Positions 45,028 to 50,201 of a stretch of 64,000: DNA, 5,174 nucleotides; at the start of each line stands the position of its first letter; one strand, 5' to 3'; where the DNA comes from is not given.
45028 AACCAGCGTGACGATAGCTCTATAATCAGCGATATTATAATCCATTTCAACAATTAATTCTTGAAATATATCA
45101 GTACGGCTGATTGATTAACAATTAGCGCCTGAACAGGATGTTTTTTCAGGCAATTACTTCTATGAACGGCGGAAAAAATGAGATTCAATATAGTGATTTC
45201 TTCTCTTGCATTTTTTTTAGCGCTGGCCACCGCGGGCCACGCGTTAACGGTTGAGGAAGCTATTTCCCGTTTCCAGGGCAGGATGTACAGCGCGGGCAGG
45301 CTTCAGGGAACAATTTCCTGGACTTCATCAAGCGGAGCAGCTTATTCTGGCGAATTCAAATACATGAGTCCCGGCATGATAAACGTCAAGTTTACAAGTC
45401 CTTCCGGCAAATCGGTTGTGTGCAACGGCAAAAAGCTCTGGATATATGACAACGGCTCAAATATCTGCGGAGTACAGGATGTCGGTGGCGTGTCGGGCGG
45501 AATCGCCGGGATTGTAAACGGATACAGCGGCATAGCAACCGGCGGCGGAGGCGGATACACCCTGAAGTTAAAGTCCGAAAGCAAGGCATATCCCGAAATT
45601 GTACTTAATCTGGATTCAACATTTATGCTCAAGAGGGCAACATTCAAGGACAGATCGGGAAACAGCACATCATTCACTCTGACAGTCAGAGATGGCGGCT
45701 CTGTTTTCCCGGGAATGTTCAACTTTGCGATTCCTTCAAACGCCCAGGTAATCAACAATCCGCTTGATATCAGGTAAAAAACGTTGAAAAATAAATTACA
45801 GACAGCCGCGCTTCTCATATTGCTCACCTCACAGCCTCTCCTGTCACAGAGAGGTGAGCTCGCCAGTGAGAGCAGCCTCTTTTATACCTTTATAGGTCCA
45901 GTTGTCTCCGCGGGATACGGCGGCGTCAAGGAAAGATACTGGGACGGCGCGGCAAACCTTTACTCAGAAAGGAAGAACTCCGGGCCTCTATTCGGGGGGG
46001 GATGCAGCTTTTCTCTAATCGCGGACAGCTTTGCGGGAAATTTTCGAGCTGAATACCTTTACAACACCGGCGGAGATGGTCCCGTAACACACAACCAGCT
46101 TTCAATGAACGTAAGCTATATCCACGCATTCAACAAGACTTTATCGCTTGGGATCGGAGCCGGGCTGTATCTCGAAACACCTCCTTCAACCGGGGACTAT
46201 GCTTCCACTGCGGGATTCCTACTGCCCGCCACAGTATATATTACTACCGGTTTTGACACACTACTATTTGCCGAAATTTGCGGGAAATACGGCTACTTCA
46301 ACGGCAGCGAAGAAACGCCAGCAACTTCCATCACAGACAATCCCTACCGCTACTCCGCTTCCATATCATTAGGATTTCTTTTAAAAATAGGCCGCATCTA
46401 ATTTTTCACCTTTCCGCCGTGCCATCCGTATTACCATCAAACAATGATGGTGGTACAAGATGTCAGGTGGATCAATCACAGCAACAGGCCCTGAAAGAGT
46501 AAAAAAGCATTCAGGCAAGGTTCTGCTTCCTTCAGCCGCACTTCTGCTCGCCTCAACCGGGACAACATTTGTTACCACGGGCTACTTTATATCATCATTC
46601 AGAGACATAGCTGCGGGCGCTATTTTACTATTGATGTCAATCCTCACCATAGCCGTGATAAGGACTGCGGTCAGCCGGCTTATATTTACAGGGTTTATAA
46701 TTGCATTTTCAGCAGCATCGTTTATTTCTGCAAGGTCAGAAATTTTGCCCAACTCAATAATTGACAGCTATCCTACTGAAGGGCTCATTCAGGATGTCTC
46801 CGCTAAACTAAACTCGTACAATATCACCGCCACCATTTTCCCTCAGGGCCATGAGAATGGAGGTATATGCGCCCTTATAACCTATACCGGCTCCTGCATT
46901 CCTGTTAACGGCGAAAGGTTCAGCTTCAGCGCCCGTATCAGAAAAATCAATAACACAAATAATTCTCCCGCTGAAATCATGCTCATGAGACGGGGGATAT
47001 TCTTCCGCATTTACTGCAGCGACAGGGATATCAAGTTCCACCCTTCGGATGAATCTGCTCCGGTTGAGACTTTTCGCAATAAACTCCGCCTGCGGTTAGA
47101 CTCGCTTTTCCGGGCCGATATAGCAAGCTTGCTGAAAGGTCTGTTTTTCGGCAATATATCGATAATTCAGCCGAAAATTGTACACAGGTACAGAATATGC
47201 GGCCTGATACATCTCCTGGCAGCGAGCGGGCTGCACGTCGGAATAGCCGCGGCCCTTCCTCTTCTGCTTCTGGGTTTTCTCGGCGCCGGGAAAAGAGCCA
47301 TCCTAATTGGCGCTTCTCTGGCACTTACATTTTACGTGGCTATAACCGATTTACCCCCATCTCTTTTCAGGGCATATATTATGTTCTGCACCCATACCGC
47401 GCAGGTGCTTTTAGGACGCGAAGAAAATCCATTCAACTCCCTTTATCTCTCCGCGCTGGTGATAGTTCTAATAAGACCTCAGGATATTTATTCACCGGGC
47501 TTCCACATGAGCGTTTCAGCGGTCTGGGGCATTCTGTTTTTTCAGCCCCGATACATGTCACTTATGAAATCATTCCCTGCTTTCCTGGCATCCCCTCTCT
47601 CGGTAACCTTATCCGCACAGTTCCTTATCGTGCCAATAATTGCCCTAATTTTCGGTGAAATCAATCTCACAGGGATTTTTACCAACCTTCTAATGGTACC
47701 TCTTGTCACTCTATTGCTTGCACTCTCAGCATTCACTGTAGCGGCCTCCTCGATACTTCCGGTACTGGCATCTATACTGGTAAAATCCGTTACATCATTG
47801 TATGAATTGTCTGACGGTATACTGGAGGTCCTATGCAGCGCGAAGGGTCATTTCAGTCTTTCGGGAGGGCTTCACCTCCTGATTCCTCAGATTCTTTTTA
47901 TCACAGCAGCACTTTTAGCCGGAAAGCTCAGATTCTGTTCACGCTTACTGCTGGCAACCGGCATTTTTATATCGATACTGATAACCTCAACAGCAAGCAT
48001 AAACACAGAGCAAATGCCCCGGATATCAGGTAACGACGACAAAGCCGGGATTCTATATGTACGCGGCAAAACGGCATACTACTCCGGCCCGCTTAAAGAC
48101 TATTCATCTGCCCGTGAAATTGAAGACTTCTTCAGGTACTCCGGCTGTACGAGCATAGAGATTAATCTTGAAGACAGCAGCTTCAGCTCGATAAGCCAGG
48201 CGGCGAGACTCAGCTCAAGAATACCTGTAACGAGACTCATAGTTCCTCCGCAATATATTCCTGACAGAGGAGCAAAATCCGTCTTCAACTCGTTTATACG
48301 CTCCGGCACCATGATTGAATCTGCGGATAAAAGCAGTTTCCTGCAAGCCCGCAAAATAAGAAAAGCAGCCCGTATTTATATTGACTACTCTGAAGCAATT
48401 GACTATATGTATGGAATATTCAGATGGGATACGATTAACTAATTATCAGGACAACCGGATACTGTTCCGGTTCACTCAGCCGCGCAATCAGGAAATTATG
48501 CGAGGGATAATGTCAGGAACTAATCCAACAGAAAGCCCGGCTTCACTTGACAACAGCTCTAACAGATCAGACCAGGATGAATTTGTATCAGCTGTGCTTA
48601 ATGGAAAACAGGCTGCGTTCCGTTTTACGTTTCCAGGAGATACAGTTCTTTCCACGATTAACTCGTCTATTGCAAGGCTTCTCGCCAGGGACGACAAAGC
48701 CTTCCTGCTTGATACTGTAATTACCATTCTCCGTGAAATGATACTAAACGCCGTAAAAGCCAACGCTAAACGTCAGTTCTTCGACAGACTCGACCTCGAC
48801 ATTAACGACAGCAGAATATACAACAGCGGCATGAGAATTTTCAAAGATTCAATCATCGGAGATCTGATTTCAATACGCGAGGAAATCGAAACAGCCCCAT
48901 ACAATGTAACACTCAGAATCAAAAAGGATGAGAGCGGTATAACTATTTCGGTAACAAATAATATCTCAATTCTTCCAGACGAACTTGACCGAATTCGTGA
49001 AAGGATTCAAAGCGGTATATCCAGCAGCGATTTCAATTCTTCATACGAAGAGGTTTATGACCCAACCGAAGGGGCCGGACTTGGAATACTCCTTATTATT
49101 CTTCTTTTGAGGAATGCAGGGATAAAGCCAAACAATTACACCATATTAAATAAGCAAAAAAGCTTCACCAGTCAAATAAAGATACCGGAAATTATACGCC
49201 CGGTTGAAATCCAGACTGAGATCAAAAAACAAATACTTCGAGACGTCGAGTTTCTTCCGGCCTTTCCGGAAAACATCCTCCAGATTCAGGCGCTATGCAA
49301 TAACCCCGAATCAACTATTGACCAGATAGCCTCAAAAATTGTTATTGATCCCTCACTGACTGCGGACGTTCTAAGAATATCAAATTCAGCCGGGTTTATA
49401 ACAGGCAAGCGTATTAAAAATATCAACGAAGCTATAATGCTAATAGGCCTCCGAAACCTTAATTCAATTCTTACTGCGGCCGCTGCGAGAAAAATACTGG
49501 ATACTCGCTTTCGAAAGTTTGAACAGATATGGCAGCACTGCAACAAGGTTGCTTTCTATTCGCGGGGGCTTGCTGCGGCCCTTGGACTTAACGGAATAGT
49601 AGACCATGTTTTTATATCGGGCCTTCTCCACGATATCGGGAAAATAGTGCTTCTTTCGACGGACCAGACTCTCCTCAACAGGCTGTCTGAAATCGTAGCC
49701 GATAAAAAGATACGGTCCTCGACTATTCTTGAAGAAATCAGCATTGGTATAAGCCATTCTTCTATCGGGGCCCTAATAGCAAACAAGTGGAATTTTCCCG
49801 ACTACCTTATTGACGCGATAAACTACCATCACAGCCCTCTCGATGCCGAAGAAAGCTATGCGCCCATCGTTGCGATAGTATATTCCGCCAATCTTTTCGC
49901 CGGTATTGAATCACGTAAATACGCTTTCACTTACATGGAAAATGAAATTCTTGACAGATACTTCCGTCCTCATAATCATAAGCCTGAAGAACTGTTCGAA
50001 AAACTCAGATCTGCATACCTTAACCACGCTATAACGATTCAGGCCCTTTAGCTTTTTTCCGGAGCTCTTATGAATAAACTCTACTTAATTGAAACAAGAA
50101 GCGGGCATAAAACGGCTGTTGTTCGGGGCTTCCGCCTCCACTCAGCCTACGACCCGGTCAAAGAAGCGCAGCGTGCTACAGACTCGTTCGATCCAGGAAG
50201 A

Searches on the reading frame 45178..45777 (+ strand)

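Call 49: search_protein_families(library=ncbifam, proteins=[window:45178-45777:+], max_evalue=0.01)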
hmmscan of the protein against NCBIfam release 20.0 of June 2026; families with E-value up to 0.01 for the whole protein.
window:45178-45777:+ (199 aa): 4 families
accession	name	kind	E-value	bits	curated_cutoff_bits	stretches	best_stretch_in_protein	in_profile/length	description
TIGR00547.2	lolA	equivalog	2.6e-13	49.9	112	2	10-93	9-90/202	outer membrane lipoprotein periplasmic chaperone LolA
NF000661.0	PRK00031.1-3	equivalog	2.7e-06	26.9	255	1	50-106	70-126/225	outer membrane lipoprotein chaperone LolA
NF053544.1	LolA2_flexi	equivalog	0.0007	19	125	1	56-94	64-102/208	flexirubin biosynthesis/transport protein LolA2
NF000663.1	PRK00031.2-1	exception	0.0016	18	120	0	46-92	31-76/168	LolA-like outer membrane lipoprotein chaperone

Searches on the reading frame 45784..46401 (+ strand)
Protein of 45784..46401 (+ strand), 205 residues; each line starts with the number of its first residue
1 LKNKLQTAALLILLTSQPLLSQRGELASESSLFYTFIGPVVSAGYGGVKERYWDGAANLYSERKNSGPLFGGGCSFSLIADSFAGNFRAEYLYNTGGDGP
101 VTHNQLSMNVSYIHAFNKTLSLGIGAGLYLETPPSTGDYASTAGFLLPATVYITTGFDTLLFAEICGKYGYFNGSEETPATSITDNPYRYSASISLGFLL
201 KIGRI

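Call 47: find_homologous_proteins(query=window:45784-46401:+, max_evalue=0.001)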
Query window:45784-46401:+ (205 aa): 1 proteins with E <= 0.001 among 395 candidates.
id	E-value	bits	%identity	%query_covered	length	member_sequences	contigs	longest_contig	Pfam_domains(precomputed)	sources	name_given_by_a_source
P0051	3.2e-128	443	98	100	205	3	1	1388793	-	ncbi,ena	-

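Call 49: search_protein_families(library=ncbifam, proteins=[window:45784-46401:+], max_evalue=0.01)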
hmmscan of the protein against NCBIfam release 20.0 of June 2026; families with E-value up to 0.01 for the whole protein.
window:45784-46401:+ (205 aa): 0 families

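Call 50: find_encoding_contigs(protein=P0051, flank=1500, max_places=4)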
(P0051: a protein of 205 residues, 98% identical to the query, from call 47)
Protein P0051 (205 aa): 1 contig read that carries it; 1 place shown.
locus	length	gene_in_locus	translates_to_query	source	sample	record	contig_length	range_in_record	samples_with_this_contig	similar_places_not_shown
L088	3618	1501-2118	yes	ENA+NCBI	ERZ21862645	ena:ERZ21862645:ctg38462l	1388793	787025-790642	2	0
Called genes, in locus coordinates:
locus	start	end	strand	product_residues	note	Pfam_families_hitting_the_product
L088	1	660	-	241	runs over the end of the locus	PF07719:TPR_2 (faint), PF13428:TPR_14 (faint), PF13432:TPR_16 (faint), PF14559:TPR_19 (faint), PF13424:TPR_12 (weak)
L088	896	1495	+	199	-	PF03548:LolA (weak)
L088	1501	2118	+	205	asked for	-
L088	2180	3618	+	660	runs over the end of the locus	PF03772:Competence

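Call 66: search_protein_families(library=pfam, proteins=[window:45784-46401:+], max_evalue=0.01)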
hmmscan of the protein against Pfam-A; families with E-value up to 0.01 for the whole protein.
window:45784-46401:+ (205 aa): 0 families

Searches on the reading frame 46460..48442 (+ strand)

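Call 19: search_protein_families(library=ncbifam, proteins=[window:46460-48442:+], max_evalue=0.00001)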
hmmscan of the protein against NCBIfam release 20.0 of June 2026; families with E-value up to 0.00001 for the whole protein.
window:46460-48442:+ (660 aa): 4 families
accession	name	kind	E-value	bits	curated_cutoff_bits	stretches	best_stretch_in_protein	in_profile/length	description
TIGR00360.1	ComEC_N-term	subfamily_domain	3.7e-25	89.2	36.5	1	250-421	2-169/171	ComEC/Rec2-related protein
TIGR00361.1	ComEC_Rec2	equivalog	2e-24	85.8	190.05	1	206-432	113-351/663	DNA internalization-related competence protein ComEC/Rec2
NF045979.1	ComEC_MAG0480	equivalog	5.3e-16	58.4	150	1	223-440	197-410/461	MAG0480 family ComEC-like protein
NF008580.0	PRK11539.1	equivalog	1.3e-14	53.6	969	1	221-440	199-428/758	ComEC family protein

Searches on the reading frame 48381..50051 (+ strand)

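Call 19: search_protein_families(library=ncbifam, proteins=[window:48381-50051:+], max_evalue=0.00001)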
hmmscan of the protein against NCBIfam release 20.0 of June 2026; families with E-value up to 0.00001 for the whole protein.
window:48381-50051:+ (556 aa): 4 families
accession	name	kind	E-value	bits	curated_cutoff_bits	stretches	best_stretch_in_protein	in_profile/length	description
TIGR00277.1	HDIG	domain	3.9e-09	36.3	27.6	1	382-485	4-83/84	HDIG domain-containing metalloprotein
TIGR01596.1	cas3_HD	equivalog_domain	2.4e-06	27.7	43.45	1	385-542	3-139/178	CRISPR-associated endonuclease Cas3''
TIGR03319.1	RNase_Y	equivalog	2.8e-06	26.1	454.35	0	381-427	328-372/514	ribonuclease Y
NF009344.0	PRK12705.1-1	equivalog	6e-06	25.1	831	0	456-499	431-474/572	hypothetical protein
